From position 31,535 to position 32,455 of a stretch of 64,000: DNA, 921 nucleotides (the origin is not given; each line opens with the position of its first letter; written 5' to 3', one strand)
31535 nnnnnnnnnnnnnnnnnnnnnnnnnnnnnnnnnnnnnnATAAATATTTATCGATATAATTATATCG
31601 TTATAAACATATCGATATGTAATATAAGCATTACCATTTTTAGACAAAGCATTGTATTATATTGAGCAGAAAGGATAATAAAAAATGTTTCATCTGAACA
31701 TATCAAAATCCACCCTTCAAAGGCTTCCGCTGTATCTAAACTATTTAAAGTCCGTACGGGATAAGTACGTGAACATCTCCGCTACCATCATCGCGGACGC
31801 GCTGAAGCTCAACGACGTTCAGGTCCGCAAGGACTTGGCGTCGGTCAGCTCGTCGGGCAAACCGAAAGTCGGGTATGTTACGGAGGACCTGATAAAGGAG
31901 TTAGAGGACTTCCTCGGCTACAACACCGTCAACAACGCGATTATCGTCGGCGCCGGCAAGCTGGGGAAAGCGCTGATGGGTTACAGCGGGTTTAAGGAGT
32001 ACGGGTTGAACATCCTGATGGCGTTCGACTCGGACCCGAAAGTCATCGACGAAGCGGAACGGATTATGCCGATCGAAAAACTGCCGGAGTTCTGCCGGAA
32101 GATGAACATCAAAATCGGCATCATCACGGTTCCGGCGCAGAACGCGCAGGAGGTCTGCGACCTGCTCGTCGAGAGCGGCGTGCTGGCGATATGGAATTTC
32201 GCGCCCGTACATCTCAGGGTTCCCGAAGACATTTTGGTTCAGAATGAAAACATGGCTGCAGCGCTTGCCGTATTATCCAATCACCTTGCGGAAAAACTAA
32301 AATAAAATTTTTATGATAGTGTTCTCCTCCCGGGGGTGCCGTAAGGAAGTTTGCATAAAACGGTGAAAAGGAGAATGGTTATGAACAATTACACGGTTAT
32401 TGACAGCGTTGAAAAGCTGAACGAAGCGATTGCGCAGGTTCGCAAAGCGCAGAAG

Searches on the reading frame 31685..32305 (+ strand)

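Call 53: search_protein_families(library=pfam, proteins=[window:31685-32305:+], max_evalue=0.00001)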
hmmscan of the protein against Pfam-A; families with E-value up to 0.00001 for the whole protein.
window:31685-32305:+ (206 aa): 2 families
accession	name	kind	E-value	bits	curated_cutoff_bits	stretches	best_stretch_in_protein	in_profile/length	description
PF02629.25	CoA_binding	-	1.6e-17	64.5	22.3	1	83-175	4-97/97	CoA binding domain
PF06971.19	Put_DNA-bind_N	-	5.9e-14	52.3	27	1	5-51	1-48/49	Putative DNA-binding protein N-terminus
